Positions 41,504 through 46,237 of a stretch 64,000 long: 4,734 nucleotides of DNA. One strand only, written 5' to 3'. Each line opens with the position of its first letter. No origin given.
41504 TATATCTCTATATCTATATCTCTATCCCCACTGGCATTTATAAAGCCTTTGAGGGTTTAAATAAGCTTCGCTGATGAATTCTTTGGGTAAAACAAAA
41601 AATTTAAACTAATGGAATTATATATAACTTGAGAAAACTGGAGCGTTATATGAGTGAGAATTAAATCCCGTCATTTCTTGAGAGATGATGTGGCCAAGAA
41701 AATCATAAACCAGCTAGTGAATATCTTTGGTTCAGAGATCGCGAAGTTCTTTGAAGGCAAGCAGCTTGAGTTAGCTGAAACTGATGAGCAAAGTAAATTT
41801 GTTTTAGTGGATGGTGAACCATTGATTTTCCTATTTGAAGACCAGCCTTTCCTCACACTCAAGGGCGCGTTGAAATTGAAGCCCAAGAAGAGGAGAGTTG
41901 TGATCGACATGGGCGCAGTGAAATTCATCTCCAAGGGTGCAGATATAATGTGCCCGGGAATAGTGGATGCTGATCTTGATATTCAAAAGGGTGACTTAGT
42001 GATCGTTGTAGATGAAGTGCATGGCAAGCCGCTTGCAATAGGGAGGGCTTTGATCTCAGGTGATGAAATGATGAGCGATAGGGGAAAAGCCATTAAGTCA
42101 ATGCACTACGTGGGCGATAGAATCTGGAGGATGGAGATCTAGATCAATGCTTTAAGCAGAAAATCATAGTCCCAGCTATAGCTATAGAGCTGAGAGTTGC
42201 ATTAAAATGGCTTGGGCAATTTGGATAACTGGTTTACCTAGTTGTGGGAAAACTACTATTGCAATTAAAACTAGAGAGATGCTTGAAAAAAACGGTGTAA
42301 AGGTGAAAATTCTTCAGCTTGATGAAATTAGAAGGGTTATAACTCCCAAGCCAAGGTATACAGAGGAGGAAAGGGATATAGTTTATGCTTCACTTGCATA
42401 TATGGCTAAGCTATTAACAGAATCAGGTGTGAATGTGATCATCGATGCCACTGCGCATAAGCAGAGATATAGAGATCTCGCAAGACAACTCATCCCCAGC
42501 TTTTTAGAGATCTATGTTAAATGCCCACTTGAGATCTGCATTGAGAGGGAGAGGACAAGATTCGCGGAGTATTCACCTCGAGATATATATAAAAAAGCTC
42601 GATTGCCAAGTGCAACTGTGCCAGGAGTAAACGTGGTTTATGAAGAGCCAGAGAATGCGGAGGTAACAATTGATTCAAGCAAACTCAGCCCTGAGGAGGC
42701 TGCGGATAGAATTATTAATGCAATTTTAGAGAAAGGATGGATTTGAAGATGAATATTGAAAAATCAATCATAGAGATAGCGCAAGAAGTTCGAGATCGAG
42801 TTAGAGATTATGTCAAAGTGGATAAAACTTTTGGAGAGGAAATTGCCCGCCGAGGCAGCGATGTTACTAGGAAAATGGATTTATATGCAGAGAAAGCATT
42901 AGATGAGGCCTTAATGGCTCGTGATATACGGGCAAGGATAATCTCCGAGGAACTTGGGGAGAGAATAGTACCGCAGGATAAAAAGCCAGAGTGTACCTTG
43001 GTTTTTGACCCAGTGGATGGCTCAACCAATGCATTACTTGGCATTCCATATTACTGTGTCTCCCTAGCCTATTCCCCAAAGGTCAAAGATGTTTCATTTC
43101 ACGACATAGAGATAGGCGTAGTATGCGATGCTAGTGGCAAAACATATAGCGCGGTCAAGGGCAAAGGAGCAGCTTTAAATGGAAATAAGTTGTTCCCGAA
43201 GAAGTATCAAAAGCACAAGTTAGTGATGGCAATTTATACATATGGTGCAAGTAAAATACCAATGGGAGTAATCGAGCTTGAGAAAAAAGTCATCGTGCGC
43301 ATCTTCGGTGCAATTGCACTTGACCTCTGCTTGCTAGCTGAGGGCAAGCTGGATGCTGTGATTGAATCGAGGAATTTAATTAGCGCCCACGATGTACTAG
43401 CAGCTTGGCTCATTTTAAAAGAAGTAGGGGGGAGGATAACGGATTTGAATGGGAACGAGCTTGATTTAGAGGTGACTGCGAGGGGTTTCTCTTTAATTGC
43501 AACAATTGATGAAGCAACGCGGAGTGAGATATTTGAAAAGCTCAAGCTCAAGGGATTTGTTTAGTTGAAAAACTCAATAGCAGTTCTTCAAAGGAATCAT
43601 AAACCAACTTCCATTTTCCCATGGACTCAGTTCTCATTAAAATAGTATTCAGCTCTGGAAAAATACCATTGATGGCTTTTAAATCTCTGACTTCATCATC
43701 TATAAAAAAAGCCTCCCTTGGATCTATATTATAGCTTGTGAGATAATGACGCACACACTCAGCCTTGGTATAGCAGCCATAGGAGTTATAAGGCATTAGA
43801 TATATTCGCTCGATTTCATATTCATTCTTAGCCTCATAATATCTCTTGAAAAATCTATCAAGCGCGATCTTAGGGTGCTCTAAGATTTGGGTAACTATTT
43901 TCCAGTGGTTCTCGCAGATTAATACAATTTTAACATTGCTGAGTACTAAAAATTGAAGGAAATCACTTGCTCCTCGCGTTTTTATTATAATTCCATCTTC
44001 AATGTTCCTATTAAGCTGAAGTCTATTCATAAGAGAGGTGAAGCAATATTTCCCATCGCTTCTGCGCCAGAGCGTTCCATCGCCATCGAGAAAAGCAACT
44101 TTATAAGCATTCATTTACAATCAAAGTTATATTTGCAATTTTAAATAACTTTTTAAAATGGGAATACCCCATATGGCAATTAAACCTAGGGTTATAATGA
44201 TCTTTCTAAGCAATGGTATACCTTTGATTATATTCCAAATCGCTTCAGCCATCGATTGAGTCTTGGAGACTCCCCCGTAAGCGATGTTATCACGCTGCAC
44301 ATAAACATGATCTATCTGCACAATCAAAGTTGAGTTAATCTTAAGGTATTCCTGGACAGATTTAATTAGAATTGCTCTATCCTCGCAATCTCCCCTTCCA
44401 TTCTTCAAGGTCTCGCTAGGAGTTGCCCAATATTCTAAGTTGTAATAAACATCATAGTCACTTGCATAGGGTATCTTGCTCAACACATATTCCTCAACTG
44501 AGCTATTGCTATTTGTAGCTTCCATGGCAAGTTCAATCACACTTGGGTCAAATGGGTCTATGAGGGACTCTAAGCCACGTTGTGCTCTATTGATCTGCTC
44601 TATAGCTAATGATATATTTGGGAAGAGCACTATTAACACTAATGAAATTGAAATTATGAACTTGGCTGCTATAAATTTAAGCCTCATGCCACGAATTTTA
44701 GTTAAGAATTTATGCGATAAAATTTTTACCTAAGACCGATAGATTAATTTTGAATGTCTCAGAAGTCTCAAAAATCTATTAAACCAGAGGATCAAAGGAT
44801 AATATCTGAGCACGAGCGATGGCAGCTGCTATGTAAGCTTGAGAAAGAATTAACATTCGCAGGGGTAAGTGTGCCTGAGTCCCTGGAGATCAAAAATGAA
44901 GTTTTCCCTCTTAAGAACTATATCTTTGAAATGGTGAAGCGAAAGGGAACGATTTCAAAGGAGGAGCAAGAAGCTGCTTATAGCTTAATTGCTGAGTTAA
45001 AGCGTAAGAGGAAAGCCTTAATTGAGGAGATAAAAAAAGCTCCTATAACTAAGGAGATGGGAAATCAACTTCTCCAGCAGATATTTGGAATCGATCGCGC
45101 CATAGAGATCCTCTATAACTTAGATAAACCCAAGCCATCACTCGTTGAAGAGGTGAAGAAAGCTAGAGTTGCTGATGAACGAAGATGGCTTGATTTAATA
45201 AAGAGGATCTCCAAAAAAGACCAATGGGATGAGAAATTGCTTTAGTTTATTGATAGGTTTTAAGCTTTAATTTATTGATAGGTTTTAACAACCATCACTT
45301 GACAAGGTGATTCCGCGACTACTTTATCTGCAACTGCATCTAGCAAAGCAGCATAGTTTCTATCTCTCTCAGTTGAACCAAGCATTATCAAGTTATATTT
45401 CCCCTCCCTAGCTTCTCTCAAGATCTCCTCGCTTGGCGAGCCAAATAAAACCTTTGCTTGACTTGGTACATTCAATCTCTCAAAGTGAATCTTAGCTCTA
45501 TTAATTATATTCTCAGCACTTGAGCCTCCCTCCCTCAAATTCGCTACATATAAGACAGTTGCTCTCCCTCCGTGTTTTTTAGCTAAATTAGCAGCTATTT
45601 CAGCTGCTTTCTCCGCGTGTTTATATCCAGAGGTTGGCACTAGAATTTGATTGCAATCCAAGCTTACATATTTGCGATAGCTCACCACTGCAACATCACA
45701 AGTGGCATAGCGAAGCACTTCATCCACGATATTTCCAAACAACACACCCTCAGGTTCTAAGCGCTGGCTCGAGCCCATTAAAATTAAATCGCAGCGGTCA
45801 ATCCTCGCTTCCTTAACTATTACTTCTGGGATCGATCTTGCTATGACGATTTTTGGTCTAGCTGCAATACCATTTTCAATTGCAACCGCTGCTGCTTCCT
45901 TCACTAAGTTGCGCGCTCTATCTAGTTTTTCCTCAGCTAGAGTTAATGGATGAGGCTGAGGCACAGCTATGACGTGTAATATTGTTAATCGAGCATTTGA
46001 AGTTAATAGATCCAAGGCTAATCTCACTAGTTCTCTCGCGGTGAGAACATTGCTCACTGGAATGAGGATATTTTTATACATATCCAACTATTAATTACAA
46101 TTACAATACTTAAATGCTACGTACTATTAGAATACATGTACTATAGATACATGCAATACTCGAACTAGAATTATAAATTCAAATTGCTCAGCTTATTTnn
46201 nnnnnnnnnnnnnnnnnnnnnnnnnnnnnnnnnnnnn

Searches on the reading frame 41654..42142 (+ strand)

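Call 72: search_protein_families(library=pfam, proteins=[window:41654-42142:+], max_evalue=0.001)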
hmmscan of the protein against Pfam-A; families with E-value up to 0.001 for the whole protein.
window:41654-42142:+ (162 aa): 2 families
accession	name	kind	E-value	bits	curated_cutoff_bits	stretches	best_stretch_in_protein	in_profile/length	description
PF01472.26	PUA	-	1.4e-21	76.6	24.8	1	81-152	2-73/74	PUA domain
PF09183.16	DUF1947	-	0.00012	22.7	22.5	1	5-69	1-59/65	Domain of unknown function (DUF1947)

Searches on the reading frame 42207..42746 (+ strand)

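Call 72: search_protein_families(library=pfam, proteins=[window:42207-42746:+], max_evalue=0.001)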
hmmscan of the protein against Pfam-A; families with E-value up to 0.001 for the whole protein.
window:42207-42746:+ (179 aa): 7 families
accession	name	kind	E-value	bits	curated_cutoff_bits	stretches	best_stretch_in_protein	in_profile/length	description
PF01583.26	APS_kinase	-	1.4e-28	100.3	21.1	1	3-156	3-152/152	Adenylylsulphate kinase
PF13671.12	AAA_33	-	2e-13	51.3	27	1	5-122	2-122/143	AAA domain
PF08433.16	KTI12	-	5.5e-10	39.7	22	1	5-148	4-140/271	Chromatin associated protein KTI12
PF13238.12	AAA_18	-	1.8e-08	35.3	29.4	1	5-118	1-111/128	AAA domain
PF07931.18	CPT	-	2.9e-07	30.9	22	1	5-171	4-169/172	Chloramphenicol phosphotransferase-like protein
PF03266.21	NTPase_1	-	6e-05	23.4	23.9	1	5-43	2-40/168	NTPase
PF01591.24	6PF2K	-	0.00033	20.5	27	0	5-50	16-61/223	6-phosphofructo-2-kinase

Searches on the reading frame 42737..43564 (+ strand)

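Call 72: search_protein_families(library=pfam, proteins=[window:42737-43564:+], max_evalue=0.001)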
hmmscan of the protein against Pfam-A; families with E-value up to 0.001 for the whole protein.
window:42737-43564:+ (275 aa): 2 families
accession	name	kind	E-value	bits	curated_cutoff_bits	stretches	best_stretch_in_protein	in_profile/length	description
PF00459.30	Inositol_P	-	8.8e-30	104.5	27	1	12-247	10-248/271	Inositol monophosphatase family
PF00316.25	FBPase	-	2e-07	31.3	34.8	1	42-98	59-116/191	Fructose-1-6-bisphosphatase, N-terminal domain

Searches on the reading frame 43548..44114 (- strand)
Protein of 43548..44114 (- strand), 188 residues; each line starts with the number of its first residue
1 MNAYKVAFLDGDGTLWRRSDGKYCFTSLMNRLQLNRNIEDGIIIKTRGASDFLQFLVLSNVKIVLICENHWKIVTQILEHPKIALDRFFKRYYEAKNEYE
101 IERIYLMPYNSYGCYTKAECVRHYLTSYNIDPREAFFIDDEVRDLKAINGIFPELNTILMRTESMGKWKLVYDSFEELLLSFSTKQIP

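Call 3: search_protein_families(library=pfam, proteins=[window:43548-44114:-], max_evalue=0.1)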
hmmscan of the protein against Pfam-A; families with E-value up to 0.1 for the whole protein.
window:43548-44114:- (188 aa): 1 family
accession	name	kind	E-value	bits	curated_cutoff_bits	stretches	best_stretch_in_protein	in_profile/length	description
PF00702.32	Hydrolase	-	0.0002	22.2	26.4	1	48-148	102-187/191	haloacid dehalogenase-like hydrolase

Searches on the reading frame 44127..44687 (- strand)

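Call 3: search_protein_families(library=pfam, proteins=[window:44127-44687:-], max_evalue=0.1)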
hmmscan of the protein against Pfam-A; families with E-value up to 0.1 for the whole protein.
window:44127-44687:- (186 aa): 5 families
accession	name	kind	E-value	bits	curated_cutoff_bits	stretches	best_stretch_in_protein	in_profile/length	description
PF24656.1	CEPT76_peptidase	-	0.00067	20.3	27.8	1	85-156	1-72/121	CEP76 peptidase-like domain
PF06035.17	Peptidase_C93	-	0.001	19.3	27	1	50-107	31-83/162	Bacterial transglutaminase-like cysteine proteinase BTLCP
PF04473.18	DUF553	-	0.002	18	20.5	1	61-123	19-86/140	Transglutaminase-like domain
PF01841.26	Transglut_core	-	0.0063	17.2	23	1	57-123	14-76/108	Transglutaminase-like superfamily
PF16356.10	DUF4983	-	0.02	15.9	26.4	1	54-88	40-73/88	Domain of unknown function (DUF4983)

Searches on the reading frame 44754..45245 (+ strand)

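Call 3: search_protein_families(library=pfam, proteins=[window:44754-45245:+], max_evalue=0.1)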
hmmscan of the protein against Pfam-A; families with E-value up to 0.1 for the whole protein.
window:44754-45245:+ (163 aa): 4 families
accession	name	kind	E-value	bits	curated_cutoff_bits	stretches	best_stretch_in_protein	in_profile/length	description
PF19101.5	DUF5788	-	6.5e-30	103.9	25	1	18-150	2-131/131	Family of unknown function (DUF5788)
PF07989.16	Cnn_1N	-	0.0077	16.8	28.5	1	45-95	11-61/74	Centrosomin N-terminal motif 1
PF06569.16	DUF1128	-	0.0078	16.7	27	1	25-86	12-70/71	Protein of unknown function (DUF1128)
PF22652.1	DUF7006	-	0.057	14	27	1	54-123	1-64/112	Family of unknown function (DUF7006)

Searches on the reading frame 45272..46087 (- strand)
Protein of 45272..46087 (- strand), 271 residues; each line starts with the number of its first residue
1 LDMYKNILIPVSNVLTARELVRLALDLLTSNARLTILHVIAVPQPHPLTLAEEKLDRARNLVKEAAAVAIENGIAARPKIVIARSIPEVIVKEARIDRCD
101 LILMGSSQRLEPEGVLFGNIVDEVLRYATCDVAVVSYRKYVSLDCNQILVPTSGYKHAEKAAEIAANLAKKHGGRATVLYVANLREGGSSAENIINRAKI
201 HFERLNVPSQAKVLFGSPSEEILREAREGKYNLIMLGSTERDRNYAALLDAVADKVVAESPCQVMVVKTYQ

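Call 3: search_protein_families(library=pfam, proteins=[window:45272-46087:-], max_evalue=0.1)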
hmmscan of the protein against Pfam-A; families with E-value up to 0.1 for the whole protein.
window:45272-46087:- (271 aa): 1 family
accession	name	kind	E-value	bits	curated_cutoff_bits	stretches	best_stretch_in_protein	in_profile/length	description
PF00582.32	Usp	-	5.9e-44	150.5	24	2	3-135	1-140/141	Universal stress protein family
